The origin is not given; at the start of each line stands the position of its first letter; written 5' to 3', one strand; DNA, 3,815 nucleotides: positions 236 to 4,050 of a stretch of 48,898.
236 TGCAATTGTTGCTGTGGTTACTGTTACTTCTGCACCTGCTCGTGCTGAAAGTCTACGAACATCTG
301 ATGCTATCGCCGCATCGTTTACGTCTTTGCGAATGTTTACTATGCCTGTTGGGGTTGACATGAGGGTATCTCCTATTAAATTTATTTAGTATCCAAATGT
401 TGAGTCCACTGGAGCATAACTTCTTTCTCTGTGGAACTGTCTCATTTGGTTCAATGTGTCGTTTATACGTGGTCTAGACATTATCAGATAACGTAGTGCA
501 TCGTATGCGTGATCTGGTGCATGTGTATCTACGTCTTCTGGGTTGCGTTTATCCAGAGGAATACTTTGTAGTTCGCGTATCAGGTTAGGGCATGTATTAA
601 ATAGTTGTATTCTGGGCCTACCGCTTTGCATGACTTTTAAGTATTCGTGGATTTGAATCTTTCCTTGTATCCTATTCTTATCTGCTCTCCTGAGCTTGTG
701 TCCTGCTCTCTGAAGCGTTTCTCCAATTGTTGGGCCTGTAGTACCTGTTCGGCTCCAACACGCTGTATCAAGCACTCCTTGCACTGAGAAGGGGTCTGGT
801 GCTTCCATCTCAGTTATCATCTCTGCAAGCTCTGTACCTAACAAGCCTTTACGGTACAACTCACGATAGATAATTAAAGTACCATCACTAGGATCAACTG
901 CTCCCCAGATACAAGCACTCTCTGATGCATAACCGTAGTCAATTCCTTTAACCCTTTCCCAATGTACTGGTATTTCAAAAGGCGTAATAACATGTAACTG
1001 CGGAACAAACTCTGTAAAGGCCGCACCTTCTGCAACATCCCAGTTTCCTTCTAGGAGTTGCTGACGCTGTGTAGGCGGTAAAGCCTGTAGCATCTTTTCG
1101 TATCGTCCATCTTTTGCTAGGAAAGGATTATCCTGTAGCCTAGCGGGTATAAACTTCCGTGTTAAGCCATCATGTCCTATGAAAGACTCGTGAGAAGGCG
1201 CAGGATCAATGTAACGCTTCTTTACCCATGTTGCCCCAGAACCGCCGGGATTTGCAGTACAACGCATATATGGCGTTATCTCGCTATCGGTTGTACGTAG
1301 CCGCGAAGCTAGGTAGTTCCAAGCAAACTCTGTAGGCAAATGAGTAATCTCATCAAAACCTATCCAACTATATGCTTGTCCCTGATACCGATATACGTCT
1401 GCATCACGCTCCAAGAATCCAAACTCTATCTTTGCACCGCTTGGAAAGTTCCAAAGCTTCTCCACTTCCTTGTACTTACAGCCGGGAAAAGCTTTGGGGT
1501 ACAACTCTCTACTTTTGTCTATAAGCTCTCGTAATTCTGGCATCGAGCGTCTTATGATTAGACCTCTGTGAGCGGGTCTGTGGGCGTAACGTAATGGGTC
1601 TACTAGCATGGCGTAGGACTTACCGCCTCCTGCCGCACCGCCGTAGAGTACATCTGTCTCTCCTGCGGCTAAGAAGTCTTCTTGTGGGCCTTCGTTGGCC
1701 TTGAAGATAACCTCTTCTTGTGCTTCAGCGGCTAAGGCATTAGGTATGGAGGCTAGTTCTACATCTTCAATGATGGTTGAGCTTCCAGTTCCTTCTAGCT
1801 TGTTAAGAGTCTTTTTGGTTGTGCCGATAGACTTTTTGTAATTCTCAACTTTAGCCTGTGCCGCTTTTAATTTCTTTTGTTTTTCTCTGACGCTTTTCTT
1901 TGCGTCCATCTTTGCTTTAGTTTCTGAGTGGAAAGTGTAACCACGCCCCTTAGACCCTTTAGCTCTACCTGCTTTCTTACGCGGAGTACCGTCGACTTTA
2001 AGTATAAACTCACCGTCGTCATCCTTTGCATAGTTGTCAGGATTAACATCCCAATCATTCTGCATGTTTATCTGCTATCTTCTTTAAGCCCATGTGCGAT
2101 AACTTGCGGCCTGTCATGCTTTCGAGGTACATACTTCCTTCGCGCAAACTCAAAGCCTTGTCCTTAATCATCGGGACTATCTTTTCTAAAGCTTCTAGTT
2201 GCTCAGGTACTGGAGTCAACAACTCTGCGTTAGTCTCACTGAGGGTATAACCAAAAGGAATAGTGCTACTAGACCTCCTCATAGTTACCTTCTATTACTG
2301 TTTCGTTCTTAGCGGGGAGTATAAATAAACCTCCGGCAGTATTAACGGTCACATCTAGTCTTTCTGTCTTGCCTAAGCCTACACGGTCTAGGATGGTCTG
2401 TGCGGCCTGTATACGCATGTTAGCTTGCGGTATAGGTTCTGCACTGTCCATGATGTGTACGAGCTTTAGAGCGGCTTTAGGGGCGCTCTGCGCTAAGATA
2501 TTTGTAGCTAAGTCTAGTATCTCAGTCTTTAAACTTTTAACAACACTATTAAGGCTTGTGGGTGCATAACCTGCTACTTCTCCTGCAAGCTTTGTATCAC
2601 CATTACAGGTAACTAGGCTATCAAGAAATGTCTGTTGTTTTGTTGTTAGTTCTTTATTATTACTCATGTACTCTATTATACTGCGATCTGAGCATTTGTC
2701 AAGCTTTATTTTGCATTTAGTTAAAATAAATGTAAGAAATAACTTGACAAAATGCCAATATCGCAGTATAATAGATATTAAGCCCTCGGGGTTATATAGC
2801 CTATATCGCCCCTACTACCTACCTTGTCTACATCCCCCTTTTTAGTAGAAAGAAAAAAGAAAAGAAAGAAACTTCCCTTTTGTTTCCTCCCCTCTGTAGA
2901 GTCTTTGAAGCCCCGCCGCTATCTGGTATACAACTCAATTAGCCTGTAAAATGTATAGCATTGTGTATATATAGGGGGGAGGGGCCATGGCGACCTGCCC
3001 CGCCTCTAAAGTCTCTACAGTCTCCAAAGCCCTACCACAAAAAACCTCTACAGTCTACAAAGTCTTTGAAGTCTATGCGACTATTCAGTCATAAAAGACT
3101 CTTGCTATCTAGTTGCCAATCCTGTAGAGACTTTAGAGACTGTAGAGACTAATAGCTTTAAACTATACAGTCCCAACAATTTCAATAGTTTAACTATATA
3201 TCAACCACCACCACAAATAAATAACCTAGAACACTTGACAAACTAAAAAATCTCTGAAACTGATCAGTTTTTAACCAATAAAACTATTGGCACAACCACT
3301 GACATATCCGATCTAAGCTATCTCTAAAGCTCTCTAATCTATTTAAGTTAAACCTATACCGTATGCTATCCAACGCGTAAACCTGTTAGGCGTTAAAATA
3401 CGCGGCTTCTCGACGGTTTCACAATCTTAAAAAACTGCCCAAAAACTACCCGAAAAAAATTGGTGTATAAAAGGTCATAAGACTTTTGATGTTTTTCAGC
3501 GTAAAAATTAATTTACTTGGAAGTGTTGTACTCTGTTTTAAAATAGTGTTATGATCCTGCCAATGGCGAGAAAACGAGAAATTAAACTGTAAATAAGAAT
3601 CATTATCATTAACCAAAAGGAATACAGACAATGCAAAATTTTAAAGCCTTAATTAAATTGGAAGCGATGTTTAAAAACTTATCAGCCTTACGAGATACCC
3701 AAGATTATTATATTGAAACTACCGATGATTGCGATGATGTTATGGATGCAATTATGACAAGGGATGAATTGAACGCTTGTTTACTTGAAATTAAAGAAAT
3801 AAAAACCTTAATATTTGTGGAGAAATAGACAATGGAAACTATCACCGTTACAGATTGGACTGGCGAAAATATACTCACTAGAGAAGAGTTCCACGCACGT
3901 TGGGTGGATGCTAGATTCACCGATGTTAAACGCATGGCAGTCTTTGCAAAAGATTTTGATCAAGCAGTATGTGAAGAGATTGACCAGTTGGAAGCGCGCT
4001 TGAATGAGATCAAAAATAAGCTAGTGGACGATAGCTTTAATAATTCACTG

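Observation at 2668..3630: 960-bp non-coding hub with phased 8/9-mer repeats: candidate origin, pac site or genome terminus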

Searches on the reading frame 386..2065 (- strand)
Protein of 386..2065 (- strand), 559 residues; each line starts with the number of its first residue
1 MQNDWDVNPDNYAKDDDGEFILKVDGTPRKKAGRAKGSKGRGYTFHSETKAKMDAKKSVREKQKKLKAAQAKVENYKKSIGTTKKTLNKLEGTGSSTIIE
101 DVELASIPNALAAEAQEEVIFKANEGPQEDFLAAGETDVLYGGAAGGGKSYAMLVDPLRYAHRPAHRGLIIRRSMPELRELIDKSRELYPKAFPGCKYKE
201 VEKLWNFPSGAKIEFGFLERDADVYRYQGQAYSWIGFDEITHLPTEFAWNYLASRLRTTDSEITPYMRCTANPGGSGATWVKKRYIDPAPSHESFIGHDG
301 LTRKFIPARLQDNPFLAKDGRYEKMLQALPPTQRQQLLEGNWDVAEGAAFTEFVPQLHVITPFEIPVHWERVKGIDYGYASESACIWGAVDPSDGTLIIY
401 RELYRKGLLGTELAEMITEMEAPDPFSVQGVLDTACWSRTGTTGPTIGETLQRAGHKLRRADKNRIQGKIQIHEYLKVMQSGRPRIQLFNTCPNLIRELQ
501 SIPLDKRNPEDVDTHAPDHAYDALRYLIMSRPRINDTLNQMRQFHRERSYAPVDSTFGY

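Call 10: search_protein_families(library=phrogs, proteins=[window:386-2065:-], max_evalue=0.01)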
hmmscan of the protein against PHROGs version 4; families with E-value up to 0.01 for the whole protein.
window:386-2065:- (559 aa): 6 families
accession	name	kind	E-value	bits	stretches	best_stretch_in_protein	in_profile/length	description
phrog_979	-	head and packaging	8.2e-66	224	2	40-275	68-306/642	terminase large subunit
phrog_2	-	head and packaging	5.5e-36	125.6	1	30-538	215-600/807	terminase large subunit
phrog_9526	-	head and packaging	1.6e-23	84.6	1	116-306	3-197/280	terminase large subunit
phrog_5653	-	head and packaging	3.8e-21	76.7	1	340-539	1-187/199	terminase large subunit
phrog_10250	-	head and packaging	1.1e-08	36.1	1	328-531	4-215/228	terminase large subunit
phrog_6672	-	head and packaging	0.00038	21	1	394-531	4-129/145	terminase large subunit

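Call 12: search_dna_similar(query=window:386-2065:-, collection=phages, mode=protein, max_rows=30)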
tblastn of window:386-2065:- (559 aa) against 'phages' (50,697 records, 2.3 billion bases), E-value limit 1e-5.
Records with a match: 1797; places in all: 1799; records where one place covers at least 80% of the query: 17.
Best place of each record, by identity: 60-80% 3; <60% 1794.
By first word of the organism name: Pseudomonas 389; Escherichia 294; Salmonella 146; Vibrio 138; Rheinheimera 115; Arthrobacter 80; Acinetobacter 54; Klebsiella 47; Xanthomonas 41; Stenotrophomonas 38; and 83 more.
By host as written in the record: - 211; Pseudomonas aeruginosa 129; Rheinheimera sp. BAL341 115; Escherichia coli 87; Arthrobacter sp. ATCC 21022 62; Pseudomonas aeruginosa PAO1 58; Escherichia coli K-12 MG1655 45; Acinetobacter baumannii 21; and 459 more.
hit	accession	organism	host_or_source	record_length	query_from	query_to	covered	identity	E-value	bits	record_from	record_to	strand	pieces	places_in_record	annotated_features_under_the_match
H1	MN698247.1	Pelagibacter phage HTVC115P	Candidatus Pelagibacter sp. HTCC7211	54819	48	559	92%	65.7%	0e+0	699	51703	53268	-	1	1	terminase large subunit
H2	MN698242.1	Pelagibacter phage HTVC103P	Candidatus Pelagibacter sp. HTCC7211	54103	43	559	92%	62.4%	0e+0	670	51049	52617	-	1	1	terminase large subunit | hypothetical protein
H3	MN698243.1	Pelagibacter phage HTVC104P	Candidatus Pelagibacter sp. HTCC7211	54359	43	559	92%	62.0%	0e+0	665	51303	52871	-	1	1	terminase large subunit | hypothetical protein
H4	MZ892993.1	Pelagibacter phage HTVC033P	Candidatus Pelagibacter sp. HTCC1062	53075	47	559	92%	46.1%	4e-135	439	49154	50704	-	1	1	terminase large subunit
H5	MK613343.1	Roseobacter phage CRP-1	Rhodobacteraceae bacterium FZCC0023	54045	103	559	82%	51.3%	2e-143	463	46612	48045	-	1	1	terminase large subunit | hypothetical protein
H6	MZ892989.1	Roseobacter phage CRP-235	Rhodobacteraceae bacterium FZCC0040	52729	82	559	86%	48.5%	3e-133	434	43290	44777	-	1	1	terminase large subunit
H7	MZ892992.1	Roseobacter phage CRP-738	Rhodobacteraceae bacterium FZCC0089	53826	77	559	86%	47.3%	9e-135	438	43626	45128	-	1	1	terminase large subunit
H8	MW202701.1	Caudoviricetes sp.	Manatee Spring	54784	82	559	86%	47.3%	2e-130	426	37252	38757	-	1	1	large subunit terminase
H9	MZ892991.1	Roseobacter phage CRP-603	Rhodobacteraceae bacterium FZCC0012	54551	76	559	87%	46.7%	4e-133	433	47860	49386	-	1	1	terminase large subunit | hypothetical protein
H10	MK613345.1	Roseobacter phage CRP-3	Rhodobacteraceae bacterium FZCC0040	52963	77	559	86%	46.7%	9e-128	418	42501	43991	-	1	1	terminase large subunit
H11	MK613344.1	Roseobacter phage CRP-2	Rhodobacteraceae bacterium FZCC0023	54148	76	559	87%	46.5%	3e-135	440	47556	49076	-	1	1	terminase large subunit | hypothetical protein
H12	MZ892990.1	Roseobacter phage CRP-345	Rhodobacteraceae bacterium FZCC0042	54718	107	559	81%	49.6%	8e-140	452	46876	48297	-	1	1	terminase large subunit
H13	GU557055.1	Puniceispirillum phage HMO-2011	Candidatus Puniceispirillum marinum ...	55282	112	559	80%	49.9%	1e-138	449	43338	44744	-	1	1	phage terminase large subunit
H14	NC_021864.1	Puniceispirillum phage HMO-2011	Candidatus Puniceispirillum marinum ...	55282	112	559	80%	49.9%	1e-138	449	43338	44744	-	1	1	terminase large subunit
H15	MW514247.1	Roseobacter phage CRP-13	Rhodobacteraceae bacterium FZCC0023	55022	115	559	80%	50.0%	7e-133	432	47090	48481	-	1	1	terminase large subunit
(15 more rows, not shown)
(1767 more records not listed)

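Call 34: search_solved_structures(query=window:386-2065:-, max_evalue=0.01)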
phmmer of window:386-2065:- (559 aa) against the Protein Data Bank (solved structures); distinct sequences matched with E-value up to 0.01: 0.

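Call 36: search_protein_families(library=pfam, proteins=[window:386-2065:-], max_evalue=0.01)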
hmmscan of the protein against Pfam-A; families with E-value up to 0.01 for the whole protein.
window:386-2065:- (559 aa): 1 family
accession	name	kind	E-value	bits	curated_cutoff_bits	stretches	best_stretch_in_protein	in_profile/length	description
PF03237.21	Terminase_6N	-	2.7e-11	44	22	1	141-352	2-210/215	Terminase large subunit, T4likevirus-type, N-terminal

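Call 59: search_dna_similar(query=window:386-2065:-, collection=phages, mode=protein, max_rows=60, rows=spread)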
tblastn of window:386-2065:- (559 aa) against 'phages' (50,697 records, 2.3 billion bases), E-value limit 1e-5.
Records with a match: 1797; places in all: 1799; records where one place covers at least 80% of the query: 17.
Best place of each record, by identity: 60-80% 3; <60% 1794.
By first word of the organism name: Pseudomonas 389; Escherichia 294; Salmonella 146; Vibrio 138; Rheinheimera 115; Arthrobacter 80; Acinetobacter 54; Klebsiella 47; Xanthomonas 41; Stenotrophomonas 38; and 83 more.
By host as written in the record: - 211; Pseudomonas aeruginosa 129; Rheinheimera sp. BAL341 115; Escherichia coli 87; Arthrobacter sp. ATCC 21022 62; Pseudomonas aeruginosa PAO1 58; Escherichia coli K-12 MG1655 45; Acinetobacter baumannii 21; and 459 more.
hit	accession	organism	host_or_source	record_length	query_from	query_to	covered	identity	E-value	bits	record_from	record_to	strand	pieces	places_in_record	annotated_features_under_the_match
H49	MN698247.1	Pelagibacter phage HTVC115P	Candidatus Pelagibacter sp. HTCC7211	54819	48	559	92%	65.7%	0e+0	699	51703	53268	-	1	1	terminase large subunit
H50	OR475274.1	Arthrobacter phage Wyborn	Arthrobacter globiformis NRRL B-2880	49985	121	546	76%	37.6%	3e-69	248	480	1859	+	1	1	2: terminase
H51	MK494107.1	Arthrobacter phage Chipper1996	Arthrobacter sp. ATCC 21022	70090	121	529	73%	37.2%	1e-64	235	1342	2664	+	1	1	30: terminase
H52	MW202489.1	Bacteriophage sp.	Manatee Spring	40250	111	532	75%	33.3%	2e-54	204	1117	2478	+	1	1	large subunit terminase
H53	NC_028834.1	Achromobacter phage 83-24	Achromobacter xylosoxidans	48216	120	556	78%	27.8%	4e-40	162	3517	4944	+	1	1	terminase large subunit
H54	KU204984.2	Pseudomonas phage AAT-1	Pseudomonas aeruginosa PA14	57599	103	526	76%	27.2%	1e-35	149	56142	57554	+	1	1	terminase large subunit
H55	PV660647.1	Salmonella phage vB_SE1_KM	Salmonella enterica subsp. enterica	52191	128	529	72%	27.9%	1e-32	139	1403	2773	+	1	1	terminase large subunit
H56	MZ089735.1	Pseudomonas phage Psa21-HRN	wastewater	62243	116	533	75%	26.6%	2e-33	142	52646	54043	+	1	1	terminase large subunit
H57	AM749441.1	Pseudomonas virus Yua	Pseudomonas aeruginosa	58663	116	533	75%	26.6%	4e-33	141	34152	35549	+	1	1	gp51: hypothetical protein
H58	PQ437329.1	Acinetobacter phage HD01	Acinetobacter baumannii ATCC 17978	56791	109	530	75%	26.0%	8e-27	122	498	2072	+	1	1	terminase large subunit | terminase small subunit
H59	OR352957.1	Escherichia phage AV127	Escherichia coli ESBL188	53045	132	529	71%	27.4%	3e-31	135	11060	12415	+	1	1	putative terminase large subunit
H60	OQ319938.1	Pseudomonas phage 20Sep420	Pseudomonas aeruginosa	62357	114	530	75%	25.9%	1e-26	121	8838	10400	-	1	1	hypothetical protein | terminase small subunit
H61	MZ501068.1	Escherichia phage FritzHoffmann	Escherichia coli K-12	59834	109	533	76%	25.2%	1e-18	97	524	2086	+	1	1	terminase large subunit | terminase small subunit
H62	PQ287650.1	Pseudomonas phage HHBS29_1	Pseudomonas aeruginosa BWKH29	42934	85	529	80%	23.4%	2e-17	92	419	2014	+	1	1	terminase large subunit | terminase small subunit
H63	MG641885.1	Salmonella phage PMBT28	Salmonella enterica subsp. enterica ...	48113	137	530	70%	25.9%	3e-22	107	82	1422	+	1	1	terminase large subunit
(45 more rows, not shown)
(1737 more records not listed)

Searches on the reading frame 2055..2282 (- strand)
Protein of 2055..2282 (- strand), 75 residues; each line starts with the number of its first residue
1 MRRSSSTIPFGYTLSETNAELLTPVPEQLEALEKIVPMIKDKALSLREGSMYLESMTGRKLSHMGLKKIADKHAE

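Call 10: search_protein_families(library=phrogs, proteins=[window:2055-2282:-], max_evalue=0.01)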
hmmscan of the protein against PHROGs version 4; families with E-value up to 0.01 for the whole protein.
window:2055-2282:- (75 aa): 1 family
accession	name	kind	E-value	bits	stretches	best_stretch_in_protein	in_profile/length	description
phrog_7808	-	unknown function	0.0077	17.5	1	13-65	104-156/191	-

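Call 36: search_protein_families(library=pfam, proteins=[window:2055-2282:-], max_evalue=0.01)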
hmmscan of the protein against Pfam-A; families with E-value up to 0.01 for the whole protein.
window:2055-2282:- (75 aa): 0 families

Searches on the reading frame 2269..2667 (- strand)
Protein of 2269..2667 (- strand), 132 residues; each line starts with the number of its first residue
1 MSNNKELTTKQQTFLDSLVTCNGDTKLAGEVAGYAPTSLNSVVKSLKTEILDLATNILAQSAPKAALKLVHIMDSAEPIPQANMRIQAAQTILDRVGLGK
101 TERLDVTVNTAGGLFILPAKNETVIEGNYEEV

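Call 10: search_protein_families(library=phrogs, proteins=[window:2269-2667:-], max_evalue=0.01)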
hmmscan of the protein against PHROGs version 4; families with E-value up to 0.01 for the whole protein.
window:2269-2667:- (132 aa): 2 families
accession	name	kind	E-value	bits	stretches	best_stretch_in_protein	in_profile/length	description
phrog_2538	-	head and packaging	3.6e-05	24.9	1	6-110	2-105/129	terminase small subunit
phrog_7407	-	unknown function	0.00056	20.5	1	41-109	176-240/370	-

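Call 13: search_dna_similar(query=window:2269-2667:-, collection=phages, mode=protein, max_rows=30, max_evalue=0.001)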
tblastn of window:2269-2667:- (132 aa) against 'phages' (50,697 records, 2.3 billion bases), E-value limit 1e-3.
Records with a match: 18; places in all: 18; records where one place covers at least 80% of the query: 18.
Best place of each record, by identity: <60% 18.
By first word of the organism name: Roseobacter 9; Pelagibacter 4; Puniceispirillum 2; Vibrio 2; Caudoviricetes 1.
By host as written in the record: Rhodobacteraceae bacterium FZCC0023 4; Candidatus Pelagibacter sp. HTCC7211 3; Rhodobacteraceae bacterium FZCC0040 2; Candidatus Puniceispirillum marinum IMCC1322 2; Vibrio anguillarum PF4 2; Rhodobacteraceae bacterium FZCC0089 1; Candidatus Pelagibacter sp. HTCC1062 1; Rhodobacteraceae bacterium FZCC0012 1; and 2 more.
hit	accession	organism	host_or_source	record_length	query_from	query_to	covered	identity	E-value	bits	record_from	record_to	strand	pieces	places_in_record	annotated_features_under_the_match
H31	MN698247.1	Pelagibacter phage HTVC115P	Candidatus Pelagibacter sp. HTCC7211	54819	7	132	95%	56.7%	3e-37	139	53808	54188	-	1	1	putative terminase small subunit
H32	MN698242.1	Pelagibacter phage HTVC103P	Candidatus Pelagibacter sp. HTCC7211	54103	1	124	94%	51.2%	4e-33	127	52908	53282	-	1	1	putative terminase small subunit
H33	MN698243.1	Pelagibacter phage HTVC104P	Candidatus Pelagibacter sp. HTCC7211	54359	1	124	94%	51.2%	4e-33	127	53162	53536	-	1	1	putative terminase small subunit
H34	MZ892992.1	Roseobacter phage CRP-738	Rhodobacteraceae bacterium FZCC0089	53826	1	122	92%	47.2%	7e-22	95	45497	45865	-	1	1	putative terminase small subunit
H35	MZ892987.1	Roseobacter phage CRP-207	Rhodobacteraceae bacterium FZCC0040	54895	5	130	95%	41.3%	6e-15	75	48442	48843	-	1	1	putative terminase small subunit | hypothetical protein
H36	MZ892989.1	Roseobacter phage CRP-235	Rhodobacteraceae bacterium FZCC0040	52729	5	122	89%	41.7%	6e-19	87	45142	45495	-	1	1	putative terminase small subunit | terminase large subunit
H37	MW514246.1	Roseobacter phage CRP-9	Rhodobacteraceae bacterium FZCC0023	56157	5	122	89%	40.0%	2e-13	71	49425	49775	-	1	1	terminase small subunit | hypothetical protein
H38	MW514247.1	Roseobacter phage CRP-13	Rhodobacteraceae bacterium FZCC0023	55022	5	121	89%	40.0%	9e-14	72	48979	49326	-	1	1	terminase small subunit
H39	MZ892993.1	Pelagibacter phage HTVC033P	Candidatus Pelagibacter sp. HTCC1062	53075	2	121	91%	38.8%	2e-21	94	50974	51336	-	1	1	putative terminase small subunit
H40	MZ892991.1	Roseobacter phage CRP-603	Rhodobacteraceae bacterium FZCC0012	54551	5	120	88%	39.0%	3e-15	76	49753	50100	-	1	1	putative terminase small subunit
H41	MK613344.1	Roseobacter phage CRP-2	Rhodobacteraceae bacterium FZCC0023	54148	5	120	88%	39.0%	4e-14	73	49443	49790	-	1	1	terminase small subunit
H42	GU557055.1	Puniceispirillum phage HMO-2011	Candidatus Puniceispirillum marinum ...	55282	5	120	88%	39.0%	1e-12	69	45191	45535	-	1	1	hypothetical protein (x2)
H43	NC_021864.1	Puniceispirillum phage HMO-2011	Candidatus Puniceispirillum marinum ...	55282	5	120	88%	39.0%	1e-12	69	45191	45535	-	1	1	hypothetical protein (x2)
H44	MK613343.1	Roseobacter phage CRP-1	Rhodobacteraceae bacterium FZCC0023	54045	5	121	89%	37.0%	2e-12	68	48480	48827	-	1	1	terminase small subunit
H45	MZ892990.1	Roseobacter phage CRP-345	Rhodobacteraceae bacterium FZCC0042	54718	5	121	89%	36.1%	1e-9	60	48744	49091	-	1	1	putative terminase small subunit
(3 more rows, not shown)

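Call 26: find_related_loci(query=window:2269-2667:-, collection=viral_contigs, flank=4000)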
Query window:2269-2667:- (132 aa) in viral_contigs; peptide patterns used: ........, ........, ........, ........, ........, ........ (x = any residue, [..] = any of these).
241 stretches matched a pattern; 194 encode a relative of the query (tblastn E <= 1e-3); the best 80 are kept; 80 distinct loci.
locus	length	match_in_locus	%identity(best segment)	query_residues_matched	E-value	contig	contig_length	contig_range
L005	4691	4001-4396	100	1-132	4e-86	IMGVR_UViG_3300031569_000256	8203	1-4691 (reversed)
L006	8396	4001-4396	94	1-132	5e-83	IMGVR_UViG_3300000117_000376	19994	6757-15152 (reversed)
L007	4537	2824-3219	93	1-132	1e-82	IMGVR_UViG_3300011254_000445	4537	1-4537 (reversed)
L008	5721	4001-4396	94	1-132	1e-82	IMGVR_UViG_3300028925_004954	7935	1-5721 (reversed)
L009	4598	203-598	93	1-132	1e-82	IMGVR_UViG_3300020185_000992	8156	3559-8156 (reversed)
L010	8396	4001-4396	93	1-132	1e-82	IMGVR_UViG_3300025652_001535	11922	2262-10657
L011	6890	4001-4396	94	1-132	1e-82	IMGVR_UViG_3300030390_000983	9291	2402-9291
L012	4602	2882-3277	94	1-132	1e-82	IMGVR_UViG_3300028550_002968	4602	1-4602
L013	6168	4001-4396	94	1-132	1e-82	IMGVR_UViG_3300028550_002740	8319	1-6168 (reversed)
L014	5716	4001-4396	94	1-132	1e-82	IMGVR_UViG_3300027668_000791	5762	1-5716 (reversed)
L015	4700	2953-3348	94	1-132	1e-82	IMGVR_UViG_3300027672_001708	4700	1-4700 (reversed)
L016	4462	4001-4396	94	1-132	1e-82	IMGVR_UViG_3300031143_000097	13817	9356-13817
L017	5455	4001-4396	93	1-132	4e-82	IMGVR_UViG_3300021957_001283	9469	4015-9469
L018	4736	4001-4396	94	1-132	1e-81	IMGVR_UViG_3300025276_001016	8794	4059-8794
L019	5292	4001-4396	92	1-132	3e-81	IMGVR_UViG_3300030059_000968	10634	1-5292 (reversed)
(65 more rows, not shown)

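Call 35: search_solved_structures(query=window:2269-2667:-, max_evalue=10)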
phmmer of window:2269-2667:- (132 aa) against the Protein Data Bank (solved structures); distinct sequences matched with E-value up to 10: 4.
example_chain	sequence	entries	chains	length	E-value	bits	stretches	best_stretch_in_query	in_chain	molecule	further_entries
7joq_I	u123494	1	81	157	4.5e-05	27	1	7-123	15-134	Small Terminase subunit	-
6w7t_I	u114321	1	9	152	0.0084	19.6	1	57-111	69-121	small terminase subunit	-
4uwq_B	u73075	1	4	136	1.1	12.8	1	43-124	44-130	SOXY PROTEIN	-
6s6q_A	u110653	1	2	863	1.7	12.2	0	25-74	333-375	LRR receptor-like serine/threonine-protein kinase GSO1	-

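Call 36: search_protein_families(library=pfam, proteins=[window:2269-2667:-], max_evalue=0.01)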
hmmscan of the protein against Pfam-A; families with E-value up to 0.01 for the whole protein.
window:2269-2667:- (132 aa): 0 families

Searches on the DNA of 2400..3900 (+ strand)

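Call 4: search_dna_similar(query=window:2400-3900:+, collection=phages, mode=distant, max_rows=30)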
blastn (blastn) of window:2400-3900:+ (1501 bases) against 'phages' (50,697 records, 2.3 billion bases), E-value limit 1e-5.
No match.

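Call 88: search_rna_families(source=window, start=2600, end=3700, threshold=evalue, max_evalue=1)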
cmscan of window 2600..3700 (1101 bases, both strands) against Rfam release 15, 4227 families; matches with E-value up to 1: 12.
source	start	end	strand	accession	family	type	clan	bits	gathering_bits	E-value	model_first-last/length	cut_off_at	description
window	2682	2765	-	RF03641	mir-991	Gene; miRNA;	-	31.7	100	0.00028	1-88/88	no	mir-991 microRNA precursor family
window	2678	2768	-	RF04174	MIR4208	Gene; miRNA;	-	28.8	140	0.05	1-191/191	no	MIR4208 microRNA precursor family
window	2671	2776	-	RF04120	MIR5998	Gene; miRNA;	-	27.4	180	0.0015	1-173/173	no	MIR5998 microRNA precursor family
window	2680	2768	-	RF04172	MIR8675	Gene; miRNA;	-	27.1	90.8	0.0093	1-95/95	no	MIR8675 microRNA precursor family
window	2676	2771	+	RF03664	MIR6288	Gene; miRNA;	-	25.3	74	0.021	1-92/92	no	MIR6288 microRNA precursor family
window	2671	2776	+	RF04120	MIR5998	Gene; miRNA;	-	24.5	180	0.0087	1-173/173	no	MIR5998 microRNA precursor family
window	2670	2777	+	RF04278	MIR4372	Gene; miRNA;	CL00145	24.4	100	0.14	1-123/123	no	MIR4372 microRNA precursor family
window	2665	2777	+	RF00664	mir-223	Gene; miRNA;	-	23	57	0.0068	1-106/106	no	mir-223 microRNA precursor family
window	3010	3150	-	RF03839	MIR2599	Gene; miRNA;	-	22.1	120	0.2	11-123/132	no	MIR2599 microRNA precursor family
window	2677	2773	-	RF04079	MIR161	Gene; miRNA;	-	20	90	0.26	1-136/136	no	MIR161 microRNA precursor family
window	2673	2776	+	RF04127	MIR8007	Gene; miRNA;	-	18.9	195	0.66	1-226/226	no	MIR8007 microRNA precursor family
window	3546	3639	-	RF02041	HOTTIP_2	Gene; lncRNA;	-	9.9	80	0.56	1-374/374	no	HOXA transcript at the distal tip, conserved region 2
